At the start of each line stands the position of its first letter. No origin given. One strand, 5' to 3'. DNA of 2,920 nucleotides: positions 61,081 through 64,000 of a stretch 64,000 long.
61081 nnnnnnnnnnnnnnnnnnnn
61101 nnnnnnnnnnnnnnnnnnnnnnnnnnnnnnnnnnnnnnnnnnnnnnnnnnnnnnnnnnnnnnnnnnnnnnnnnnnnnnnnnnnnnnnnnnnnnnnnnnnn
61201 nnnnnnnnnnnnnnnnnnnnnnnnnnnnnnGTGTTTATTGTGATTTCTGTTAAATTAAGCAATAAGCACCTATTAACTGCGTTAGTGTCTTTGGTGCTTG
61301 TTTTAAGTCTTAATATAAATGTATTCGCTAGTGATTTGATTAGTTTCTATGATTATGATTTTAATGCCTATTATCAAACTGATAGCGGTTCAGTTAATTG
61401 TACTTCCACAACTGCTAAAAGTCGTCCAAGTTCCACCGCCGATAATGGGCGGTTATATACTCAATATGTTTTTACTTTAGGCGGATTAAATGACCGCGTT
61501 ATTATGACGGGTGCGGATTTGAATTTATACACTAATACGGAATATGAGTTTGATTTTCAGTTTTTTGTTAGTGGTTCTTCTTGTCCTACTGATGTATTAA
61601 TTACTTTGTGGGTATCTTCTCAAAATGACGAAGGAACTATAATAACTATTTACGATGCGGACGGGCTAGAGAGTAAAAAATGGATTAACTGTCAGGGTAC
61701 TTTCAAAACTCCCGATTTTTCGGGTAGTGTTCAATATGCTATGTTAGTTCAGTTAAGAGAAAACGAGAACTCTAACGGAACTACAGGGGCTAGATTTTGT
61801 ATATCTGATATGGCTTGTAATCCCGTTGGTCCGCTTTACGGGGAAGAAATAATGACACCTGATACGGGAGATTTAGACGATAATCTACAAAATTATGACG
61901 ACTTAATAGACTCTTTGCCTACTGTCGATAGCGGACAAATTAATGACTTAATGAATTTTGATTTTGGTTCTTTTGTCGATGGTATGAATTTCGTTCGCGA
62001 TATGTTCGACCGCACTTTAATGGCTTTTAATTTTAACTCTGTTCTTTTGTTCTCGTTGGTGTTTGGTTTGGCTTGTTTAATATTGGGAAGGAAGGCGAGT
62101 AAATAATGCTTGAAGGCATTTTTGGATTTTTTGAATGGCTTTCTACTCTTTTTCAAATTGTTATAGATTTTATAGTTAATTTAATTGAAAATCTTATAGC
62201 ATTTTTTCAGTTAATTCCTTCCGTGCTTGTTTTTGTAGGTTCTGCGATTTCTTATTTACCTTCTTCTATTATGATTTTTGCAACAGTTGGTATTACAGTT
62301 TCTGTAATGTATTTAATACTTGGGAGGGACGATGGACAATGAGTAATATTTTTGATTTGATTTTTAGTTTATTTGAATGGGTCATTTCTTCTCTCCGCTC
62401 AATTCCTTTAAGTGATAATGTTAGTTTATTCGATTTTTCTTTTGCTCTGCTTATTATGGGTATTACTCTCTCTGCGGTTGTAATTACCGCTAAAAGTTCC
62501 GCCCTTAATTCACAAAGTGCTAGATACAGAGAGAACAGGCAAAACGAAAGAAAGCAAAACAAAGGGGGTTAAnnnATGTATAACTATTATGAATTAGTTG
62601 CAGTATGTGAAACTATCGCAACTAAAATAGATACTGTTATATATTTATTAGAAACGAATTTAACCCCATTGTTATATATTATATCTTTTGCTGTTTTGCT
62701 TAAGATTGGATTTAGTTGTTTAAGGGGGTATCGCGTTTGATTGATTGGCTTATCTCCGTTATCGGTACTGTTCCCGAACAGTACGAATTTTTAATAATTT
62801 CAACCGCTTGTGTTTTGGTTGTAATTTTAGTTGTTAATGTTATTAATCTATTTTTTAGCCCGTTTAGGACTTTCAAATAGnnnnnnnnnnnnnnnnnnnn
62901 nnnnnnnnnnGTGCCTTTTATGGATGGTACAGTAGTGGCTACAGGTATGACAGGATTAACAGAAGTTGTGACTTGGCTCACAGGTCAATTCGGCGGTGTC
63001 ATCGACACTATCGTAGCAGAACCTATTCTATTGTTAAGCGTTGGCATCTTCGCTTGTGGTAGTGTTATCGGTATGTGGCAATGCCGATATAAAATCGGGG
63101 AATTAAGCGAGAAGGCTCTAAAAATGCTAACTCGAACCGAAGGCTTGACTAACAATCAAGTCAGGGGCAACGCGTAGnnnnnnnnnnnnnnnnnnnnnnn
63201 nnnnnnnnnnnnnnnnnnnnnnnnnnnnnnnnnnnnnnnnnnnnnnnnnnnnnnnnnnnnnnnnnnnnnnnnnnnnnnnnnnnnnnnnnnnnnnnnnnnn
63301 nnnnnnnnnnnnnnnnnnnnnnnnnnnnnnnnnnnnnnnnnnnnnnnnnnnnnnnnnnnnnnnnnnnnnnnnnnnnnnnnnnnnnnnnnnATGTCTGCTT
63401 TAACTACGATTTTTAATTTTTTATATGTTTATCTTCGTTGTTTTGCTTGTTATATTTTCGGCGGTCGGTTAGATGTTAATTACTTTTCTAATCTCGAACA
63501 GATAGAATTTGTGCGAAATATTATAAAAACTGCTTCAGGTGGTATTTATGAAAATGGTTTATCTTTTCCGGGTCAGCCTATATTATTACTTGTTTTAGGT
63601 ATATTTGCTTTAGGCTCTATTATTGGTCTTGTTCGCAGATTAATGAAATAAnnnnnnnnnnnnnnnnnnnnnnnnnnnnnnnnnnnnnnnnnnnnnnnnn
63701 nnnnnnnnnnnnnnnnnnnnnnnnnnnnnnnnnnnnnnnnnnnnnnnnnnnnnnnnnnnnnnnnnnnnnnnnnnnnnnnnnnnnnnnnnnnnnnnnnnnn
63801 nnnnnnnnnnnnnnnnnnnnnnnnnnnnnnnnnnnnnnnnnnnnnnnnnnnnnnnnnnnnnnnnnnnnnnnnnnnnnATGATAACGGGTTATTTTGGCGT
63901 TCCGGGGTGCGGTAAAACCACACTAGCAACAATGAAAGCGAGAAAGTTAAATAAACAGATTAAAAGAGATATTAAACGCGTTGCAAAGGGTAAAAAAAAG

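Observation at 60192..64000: Filamentous-phage-like (inovirus-like) gene module next to tRNA-fMet in a Gram-positive sporeformer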

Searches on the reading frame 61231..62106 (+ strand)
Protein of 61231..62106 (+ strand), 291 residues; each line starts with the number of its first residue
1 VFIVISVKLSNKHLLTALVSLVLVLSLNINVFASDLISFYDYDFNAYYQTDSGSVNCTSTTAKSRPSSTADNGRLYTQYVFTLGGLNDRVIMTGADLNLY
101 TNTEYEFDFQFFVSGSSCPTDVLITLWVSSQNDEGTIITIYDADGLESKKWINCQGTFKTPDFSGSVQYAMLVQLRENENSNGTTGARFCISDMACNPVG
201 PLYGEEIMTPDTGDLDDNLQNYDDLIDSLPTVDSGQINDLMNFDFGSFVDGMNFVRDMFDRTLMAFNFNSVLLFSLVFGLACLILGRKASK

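Call 5: search_protein_families(library=pfam, max_evalue=1, proteins=[window:61231-62106:+])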
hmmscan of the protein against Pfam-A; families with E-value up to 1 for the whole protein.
window:61231-62106:+ (291 aa): 1 family
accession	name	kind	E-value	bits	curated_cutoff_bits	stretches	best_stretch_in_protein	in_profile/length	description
PF02018.23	CBM_4_9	-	0.0037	18.1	25.9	1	89-163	49-122/136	Carbohydrate binding domain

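Call 6: search_protein_families(library=phrogs, max_evalue=1, proteins=[window:61231-62106:+])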
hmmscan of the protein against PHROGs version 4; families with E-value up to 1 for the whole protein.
window:61231-62106:+ (291 aa): 0 families

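Call 73: find_homologous_proteins(query=window:61240-62106:+, max_evalue=0.001)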
Query window:61240-62106:+ (288 aa): 11 proteins with E <= 0.001 among 647 candidates.
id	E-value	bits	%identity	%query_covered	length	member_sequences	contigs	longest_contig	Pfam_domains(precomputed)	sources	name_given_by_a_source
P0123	1.5e-181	620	96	100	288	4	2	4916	-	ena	-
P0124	4.7e-74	268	47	99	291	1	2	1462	-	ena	-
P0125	3.7e-73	265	49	99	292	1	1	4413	-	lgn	-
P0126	3.1e-72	262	46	99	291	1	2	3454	-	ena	-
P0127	1.4e-70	256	52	97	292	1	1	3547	-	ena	-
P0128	4.2e-69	251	46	99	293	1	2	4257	-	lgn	-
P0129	2.0e-68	249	45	99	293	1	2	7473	-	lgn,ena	-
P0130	1.1e-67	247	45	97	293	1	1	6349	-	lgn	-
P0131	5.0e-67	245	59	69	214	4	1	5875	-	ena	-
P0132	1.9e-65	239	45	97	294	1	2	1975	-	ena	-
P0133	4.5e-46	176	40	99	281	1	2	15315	-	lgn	-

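Call 82: predict_structure(alignment_id=A7)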
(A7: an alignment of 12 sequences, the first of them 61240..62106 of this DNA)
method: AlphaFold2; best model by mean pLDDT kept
length: 288 residues; sequences in the alignment: 12
mean_pLDDT: 66.5   pTM: 0.54
mean pLDDT of the five models: 66.5, 65.9, 63.1, 62.5, 60.6
residues with pLDDT >= 90: 18; 70-90: 116; 50-70: 84; < 50: 70
segments of 3 or more residues with pLDDT < 50: 1-11, 24-29, 201-208, 211-243, 262-264, 283-288
pLDDT, mean of each block of 10 residues (from residue 1): 38 55 47 80 83 87 90 86 74 70 88 72 80 82 79 83 76 67 78 73 43 46 44 43 51 54 51 61 43
secondary structure, 60 per line:
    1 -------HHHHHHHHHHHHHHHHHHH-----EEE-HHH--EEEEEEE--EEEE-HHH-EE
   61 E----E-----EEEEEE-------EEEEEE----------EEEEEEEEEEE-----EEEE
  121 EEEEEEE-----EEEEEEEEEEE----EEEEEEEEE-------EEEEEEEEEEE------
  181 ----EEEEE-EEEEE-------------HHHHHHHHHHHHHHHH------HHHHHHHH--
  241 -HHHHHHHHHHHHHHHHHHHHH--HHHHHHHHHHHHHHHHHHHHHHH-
elements in order: H8-26 E32-34 E41-47 E50-53 E59-61 E72-77 E85-90 E101-111 E117-127 E133-143 E148-156 E164-174 E185-189 E191-195 H209-224 H231-238 H242-262 H265-287
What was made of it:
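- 61240..62106 (+): p288, the candidate adsorption protein: signal-like helix, CBM-like beta-sandwich ectodomain, acidic linker, C-terminal membrane anchor. AF2 beta-sandwich at residues 30-200 with pLDDT 70-90 (call 82).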

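Call 85: fold_search(model_id=the predicted structure, library=pdb)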
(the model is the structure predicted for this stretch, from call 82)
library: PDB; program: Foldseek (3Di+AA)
matches with E <= 10: 1619; with E <= 0.001: 205
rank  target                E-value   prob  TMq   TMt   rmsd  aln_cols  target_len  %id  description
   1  2w5f_B                1.2e-07  1.00  0.39  0.23   4.4       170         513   13  High resolution crystallographic structure of the Clostridium thermocellum N-terminal endo-1,4-beta-D-xylanase 10B (Xy (released 2010-01-19)
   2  2w5f_A                2.8e-07  1.00  0.39  0.24   4.6       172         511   12  High resolution crystallographic structure of the Clostridium thermocellum N-terminal endo-1,4-beta-D-xylanase 10B (Xy (released 2010-01-19)
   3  4d0q                  3.3e-07  1.00  0.31  0.50   5.4       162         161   14  Hyaluronan Binding Module of the Streptococcal Pneumoniae Hyaluronate Lyase (released 2014-08-06)
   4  4xup_C                5.0e-07  1.00  0.38  0.61   5.3       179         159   14  Structure of the N-terminal CBM22-1-CBM22-2 tandem domain from Paenibacillus barcinonensis Xyn10C (released 2015-06-03)
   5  2wys_B                5.3e-07  1.00  0.37  0.23   7.0       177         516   13  High resolution crystallographic structure of the Clostridium thermocellum N-terminal endo-1,4-beta-D-xylanase 10B (Xy (released 2010-08-25)
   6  4xup_E                5.6e-07  1.00  0.38  0.61   5.3       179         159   14  Structure of the N-terminal CBM22-1-CBM22-2 tandem domain from Paenibacillus barcinonensis Xyn10C (released 2015-06-03)
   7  2wys_A                8.2e-07  1.00  0.38  0.23   5.4       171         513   13  High resolution crystallographic structure of the Clostridium thermocellum N-terminal endo-1,4-beta-D-xylanase 10B (Xy (released 2010-08-25)
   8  2zex_A                9.7e-07  1.00  0.34  0.57   5.7       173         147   18  Family 16 carbohydrate binding module (released 2008-03-04)
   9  4xuo_A                1.0e-06  1.00  0.37  0.61   5.3       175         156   14  Structure of the CBM22-1 xylan-binding domain from Paenibacillus barcinonensis Xyn10C (released 2015-06-03)
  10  4xun_A                1.9e-06  1.00  0.39  0.63   5.2       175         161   11  Structure of the CBM22-2 xylan-binding domain from Paenibacillus barcinonensis Xyn10C (released 2015-06-03)
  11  9cyn_B                2.1e-06  1.00  0.38  0.48   6.3       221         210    9  Flagellar filament sheath protein FlaA1 (released 2026-03-18)
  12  2zey_A                2.9e-06  1.00  0.31  0.54   5.7       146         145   20  Family 16 carbohydrate binding module (released 2008-03-04)
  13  1h6x                  3.0e-06  1.00  0.37  0.59   6.3       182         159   14  The role of conserved amino acids in the cleft of the C-terminal family 22 carbohydrate binding module of Clostridium th (released 2002-06-27)
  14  1h6y_A                4.7e-06  1.00  0.36  0.59   6.1       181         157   14  The role of conserved amino acids in the cleft of the C-terminal family 22 carbohydrate binding module of Clostridium  (released 2002-06-27)
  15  4xup_A                5.0e-06  1.00  0.38  0.33   6.7       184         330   14  Structure of the N-terminal CBM22-1-CBM22-2 tandem domain from Paenibacillus barcinonensis Xyn10C (released 2015-06-03)
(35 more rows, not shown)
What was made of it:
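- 61240..62106 (+): Foldseek matches CBM22/CBM16/CBM4 at E 1e-7 (call 85).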

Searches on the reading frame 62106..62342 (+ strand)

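Call 5: search_protein_families(library=pfam, max_evalue=1, proteins=[window:62106-62342:+])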
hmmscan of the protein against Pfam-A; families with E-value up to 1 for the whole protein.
window:62106-62342:+ (78 aa): 1 family
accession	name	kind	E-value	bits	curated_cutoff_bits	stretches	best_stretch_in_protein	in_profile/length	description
PF06341.16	DUF1056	-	0.5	11.1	22.2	1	27-73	4-51/64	Protein of unknown function (DUF1056)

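Call 6: search_protein_families(library=phrogs, max_evalue=1, proteins=[window:62106-62342:+])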
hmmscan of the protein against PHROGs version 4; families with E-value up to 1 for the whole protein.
window:62106-62342:+ (78 aa): 3 families
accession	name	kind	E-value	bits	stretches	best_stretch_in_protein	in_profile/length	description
phrog_6936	-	unknown function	0.13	13.3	1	55-73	24-42/45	-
phrog_1686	-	tail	0.34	9.6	1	3-60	331-388/1224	tail length tape measure protein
phrog_306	-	head and packaging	0.53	12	0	4-36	3-30/115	minor head protein Ace-like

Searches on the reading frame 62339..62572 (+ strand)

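Call 5: search_protein_families(library=pfam, max_evalue=1, proteins=[window:62339-62572:+])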
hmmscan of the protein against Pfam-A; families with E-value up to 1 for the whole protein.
window:62339-62572:+ (77 aa): 1 family
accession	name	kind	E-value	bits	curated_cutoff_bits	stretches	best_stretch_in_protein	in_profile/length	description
PF02325.22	YGGT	-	0.0043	17.9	27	1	2-44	26-65/70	YGGT family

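Call 6: search_protein_families(library=phrogs, max_evalue=1, proteins=[window:62339-62572:+])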
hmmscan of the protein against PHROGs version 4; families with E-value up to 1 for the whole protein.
window:62339-62572:+ (77 aa): 0 families

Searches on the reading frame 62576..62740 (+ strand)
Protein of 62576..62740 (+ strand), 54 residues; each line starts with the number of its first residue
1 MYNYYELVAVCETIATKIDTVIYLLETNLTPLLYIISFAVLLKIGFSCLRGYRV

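Call 5: search_protein_families(library=pfam, max_evalue=1, proteins=[window:62576-62740:+])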
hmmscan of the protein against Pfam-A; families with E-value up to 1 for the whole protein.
window:62576-62740:+ (54 aa): 0 families

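Call 6: search_protein_families(library=phrogs, max_evalue=1, proteins=[window:62576-62740:+])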
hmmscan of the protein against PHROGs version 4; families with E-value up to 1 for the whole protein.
window:62576-62740:+ (54 aa): 1 family
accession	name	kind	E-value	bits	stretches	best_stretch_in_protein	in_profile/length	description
phrog_10222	-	unknown function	0.13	13.2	1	5-28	36-59/59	-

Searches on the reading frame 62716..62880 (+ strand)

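Call 5: search_protein_families(library=pfam, max_evalue=1, proteins=[window:62716-62880:+])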
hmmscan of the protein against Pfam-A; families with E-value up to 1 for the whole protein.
window:62716-62880:+ (54 aa): 1 family
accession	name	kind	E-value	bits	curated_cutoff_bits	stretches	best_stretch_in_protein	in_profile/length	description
PF19019.6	Phlebo_G2_C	-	0.082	13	25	1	2-41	117-156/171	Phlebovirus glycoprotein G2 C-terminal domain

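Call 6: search_protein_families(library=phrogs, max_evalue=1, proteins=[window:62716-62880:+])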
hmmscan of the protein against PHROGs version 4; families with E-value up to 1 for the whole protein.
window:62716-62880:+ (54 aa): 4 families
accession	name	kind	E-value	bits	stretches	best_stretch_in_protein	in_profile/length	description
phrog_38409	-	unknown function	0.02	15.9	0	3-19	10-26/77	-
phrog_27850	-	unknown function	0.027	15.4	1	18-46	24-52/59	-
phrog_1803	-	unknown function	0.039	15.1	1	7-42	19-52/66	-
phrog_16446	-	unknown function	0.8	11.1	1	23-43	39-59/59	-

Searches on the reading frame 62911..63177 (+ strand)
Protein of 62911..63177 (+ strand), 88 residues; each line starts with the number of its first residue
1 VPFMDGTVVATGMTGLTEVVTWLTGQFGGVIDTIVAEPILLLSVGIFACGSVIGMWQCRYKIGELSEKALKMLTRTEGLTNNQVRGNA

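Call 5: search_protein_families(library=pfam, max_evalue=1, proteins=[window:62911-63177:+])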
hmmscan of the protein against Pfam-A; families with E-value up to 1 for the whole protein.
window:62911-63177:+ (88 aa): 1 family
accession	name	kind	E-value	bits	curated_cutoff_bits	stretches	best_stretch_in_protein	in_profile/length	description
PF11780.13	DUF3318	-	0.24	11.7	25.9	1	17-59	77-119/141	Protein of unknown function (DUF3318)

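Call 6: search_protein_families(library=phrogs, max_evalue=1, proteins=[window:62911-63177:+])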
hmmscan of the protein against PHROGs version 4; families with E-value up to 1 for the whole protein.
window:62911-63177:+ (88 aa): 2 families
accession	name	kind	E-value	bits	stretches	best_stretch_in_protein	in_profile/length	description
phrog_4200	-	tail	0.057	12.9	1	7-57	186-237/732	tail length tape measure protein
phrog_37298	-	unknown function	0.29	10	1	25-78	198-251/1088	-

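Call 95: list_cluster_members(proteins=[window:62920-63177:+, window:63391-63651:+, P0001])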
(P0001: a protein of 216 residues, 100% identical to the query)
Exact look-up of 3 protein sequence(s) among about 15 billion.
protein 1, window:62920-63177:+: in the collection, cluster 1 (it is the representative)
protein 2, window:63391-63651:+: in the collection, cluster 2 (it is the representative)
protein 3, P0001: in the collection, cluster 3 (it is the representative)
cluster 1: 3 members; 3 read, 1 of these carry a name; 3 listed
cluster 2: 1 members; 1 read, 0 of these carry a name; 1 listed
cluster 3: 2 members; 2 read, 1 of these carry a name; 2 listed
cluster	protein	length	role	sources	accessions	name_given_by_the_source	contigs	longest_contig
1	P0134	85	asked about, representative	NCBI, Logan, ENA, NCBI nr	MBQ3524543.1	MAG: hypothetical protein IJA43_08845 [Clostridia bacterium] | hypothetical protein [Clostridia bacterium]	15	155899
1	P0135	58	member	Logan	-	-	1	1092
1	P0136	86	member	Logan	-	-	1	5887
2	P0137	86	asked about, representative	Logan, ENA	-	-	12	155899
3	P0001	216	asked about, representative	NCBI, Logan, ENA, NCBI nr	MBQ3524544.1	MAG: hypothetical protein IJA43_08850 [Clostridia bacterium] | hypothetical protein [Clostridia bacterium]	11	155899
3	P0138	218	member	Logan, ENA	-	-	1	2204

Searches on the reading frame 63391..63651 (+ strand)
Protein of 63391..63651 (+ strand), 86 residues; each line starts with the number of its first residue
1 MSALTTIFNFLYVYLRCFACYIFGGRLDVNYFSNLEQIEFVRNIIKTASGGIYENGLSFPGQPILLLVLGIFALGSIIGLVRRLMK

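Call 5: search_protein_families(library=pfam, max_evalue=1, proteins=[window:63391-63651:+])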
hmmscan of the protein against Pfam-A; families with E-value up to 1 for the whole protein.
window:63391-63651:+ (86 aa): 0 families

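Call 6: search_protein_families(library=phrogs, max_evalue=1, proteins=[window:63391-63651:+])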
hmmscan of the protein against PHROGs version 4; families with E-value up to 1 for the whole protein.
window:63391-63651:+ (86 aa): 1 family
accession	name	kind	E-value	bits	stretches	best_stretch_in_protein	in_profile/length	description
phrog_14185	-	unknown function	0.11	13.7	1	6-53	38-85/91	-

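Call 9: find_encoding_contigs(protein=window:63391-63651:+, flank=10000, max_places=8)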
Protein window:63391-63651:+ (86 aa): 15 contigs read that carry it; 6 places shown.
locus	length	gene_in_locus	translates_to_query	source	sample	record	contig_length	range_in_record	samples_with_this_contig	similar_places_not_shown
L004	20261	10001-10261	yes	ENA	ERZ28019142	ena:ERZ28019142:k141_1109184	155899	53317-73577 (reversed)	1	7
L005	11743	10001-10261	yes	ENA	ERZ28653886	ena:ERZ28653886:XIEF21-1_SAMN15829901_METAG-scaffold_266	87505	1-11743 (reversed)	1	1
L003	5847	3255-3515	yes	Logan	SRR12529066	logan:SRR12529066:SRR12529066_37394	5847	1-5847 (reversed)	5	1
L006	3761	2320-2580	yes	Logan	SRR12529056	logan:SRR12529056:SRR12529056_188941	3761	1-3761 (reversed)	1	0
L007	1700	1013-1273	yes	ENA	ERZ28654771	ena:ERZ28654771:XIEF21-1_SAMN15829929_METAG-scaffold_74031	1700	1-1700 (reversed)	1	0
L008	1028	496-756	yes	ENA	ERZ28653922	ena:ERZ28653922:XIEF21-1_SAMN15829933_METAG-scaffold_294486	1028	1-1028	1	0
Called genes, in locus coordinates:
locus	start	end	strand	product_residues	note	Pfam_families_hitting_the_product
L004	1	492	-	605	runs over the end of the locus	PF13522:GATase_6, PF13537:GATase_7, PF01380:SIS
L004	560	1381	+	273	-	PF06161:DUF975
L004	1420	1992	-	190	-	PF06130:PTAC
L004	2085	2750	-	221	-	PF00702:Hydrolase, PF12710:HAD (weak), PF13419:HAD_2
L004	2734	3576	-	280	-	PF00702:Hydrolase (faint), PF05116:S6PP (faint), PF08282:Hydrolase_3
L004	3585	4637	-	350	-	PF05050:Methyltransf_21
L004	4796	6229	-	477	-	PF00324:AA_permease, PF13520:AA_permease_2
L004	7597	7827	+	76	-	-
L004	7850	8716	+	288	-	-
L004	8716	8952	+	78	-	-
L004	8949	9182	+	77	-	-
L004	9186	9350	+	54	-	-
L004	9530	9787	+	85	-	-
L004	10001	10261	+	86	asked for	-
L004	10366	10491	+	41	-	-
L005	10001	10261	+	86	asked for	-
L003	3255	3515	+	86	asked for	-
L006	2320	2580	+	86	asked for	-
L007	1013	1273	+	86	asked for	-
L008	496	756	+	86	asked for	-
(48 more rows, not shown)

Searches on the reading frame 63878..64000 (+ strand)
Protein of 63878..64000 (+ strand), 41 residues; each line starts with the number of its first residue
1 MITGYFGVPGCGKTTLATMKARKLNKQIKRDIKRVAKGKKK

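Call 5: search_protein_families(library=pfam, max_evalue=1, proteins=[window:63878-64000:+])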
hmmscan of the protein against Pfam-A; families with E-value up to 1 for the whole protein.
window:63878-64000:+ (41 aa): 15 families
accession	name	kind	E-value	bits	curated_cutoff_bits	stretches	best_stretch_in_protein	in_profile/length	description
PF00004.35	AAA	-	0.0015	19.4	21.2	1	6-28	4-26/131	ATPase family associated with various cellular activities (AAA)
PF05496.18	RuvB_N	-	0.0028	17.9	27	1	6-30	39-63/159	Holliday junction DNA helicase RuvB P-loop domain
PF13207.12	AAA_17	-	0.0031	18.2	27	1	6-26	1-21/136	AAA domain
PF01443.25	Viral_helicase1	-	0.0039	17.5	21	1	7-23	5-21/228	Viral superfamily 1 RNA helicase core domain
PF00910.28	RNA_helicase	-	0.018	16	21.5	1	6-32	4-30/105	RNA helicase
PF24883.2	NPHP3_N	-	0.022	15.4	24.8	1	7-27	29-49/164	Nephrocystin 3, N-terminal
PF20720.3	nSTAND3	-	0.025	14.7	27.2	1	7-27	24-44/155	Novel STAND NTPase 3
PF13401.12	AAA_22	-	0.026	15.3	27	1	6-29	11-33/130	AAA domain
PF01293.25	PEPCK_ATP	-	0.034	13.3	26.5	1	5-24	215-234/465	Phosphoenolpyruvate carboxykinase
PF13238.12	AAA_18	-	0.038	14.9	29.4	1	7-24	5-22/128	AAA domain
PF00931.28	NB-ARC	-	0.044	13.5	23.5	1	4-25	22-43/248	NB-ARC domain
PF00005.33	ABC_tran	-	0.046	14.8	25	1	3-26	14-37/137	ABC transporter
PF13671.12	AAA_33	-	0.078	13.7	27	1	6-24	5-23/143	AAA domain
PF07728.20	AAA_5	-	0.1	13.1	22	1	7-26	6-26/139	AAA domain (dynein-related subfamily)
PF07726.17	AAA_3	-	0.13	12.6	27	1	7-30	6-29/131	ATPase family associated with various cellular activities (AAA)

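Call 6: search_protein_families(library=phrogs, max_evalue=1, proteins=[window:63878-64000:+])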
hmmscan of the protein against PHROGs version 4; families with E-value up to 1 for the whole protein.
window:63878-64000:+ (41 aa): 13 families
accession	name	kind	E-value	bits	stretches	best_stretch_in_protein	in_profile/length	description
phrog_5846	-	DNA, RNA and nucleotide metabolism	0.00022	21.6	1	6-28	44-66/380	clamp loader of DNA polymerase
phrog_505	-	other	0.00033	21.2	1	3-35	5-40/295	polynucleotide kinase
phrog_10255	-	other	0.013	16.2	1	5-26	6-27/230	kinase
phrog_3757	-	unknown function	0.014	15.8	1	6-27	132-153/367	-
phrog_168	-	DNA, RNA and nucleotide metabolism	0.015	16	1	4-26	46-68/314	clamp loader of DNA polymerase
phrog_170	-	other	0.048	14.1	1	7-34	97-122/323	PhoH-like phosphate starvation-inducible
phrog_2107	-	other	0.058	14.1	1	6-27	9-30/201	thymidylate kinase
phrog_50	-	DNA, RNA and nucleotide metabolism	0.086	12.9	1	6-28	375-397/570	DnaC-like helicase loader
phrog_5484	-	DNA, RNA and nucleotide metabolism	0.09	13.3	1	6-31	34-59/239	DnaA-like replication initiation protein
phrog_7485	-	unknown function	0.096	12.6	1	7-29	234-256/430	-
phrog_3277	-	DNA, RNA and nucleotide metabolism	0.1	13.4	1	6-35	16-45/168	DnaC-like helicase loader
phrog_11838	-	DNA, RNA and nucleotide metabolism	0.14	12.3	1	6-27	46-67/420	clamp loader of DNA polymerase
phrog_25205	-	unknown function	0.14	11.4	1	7-35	22-50/607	-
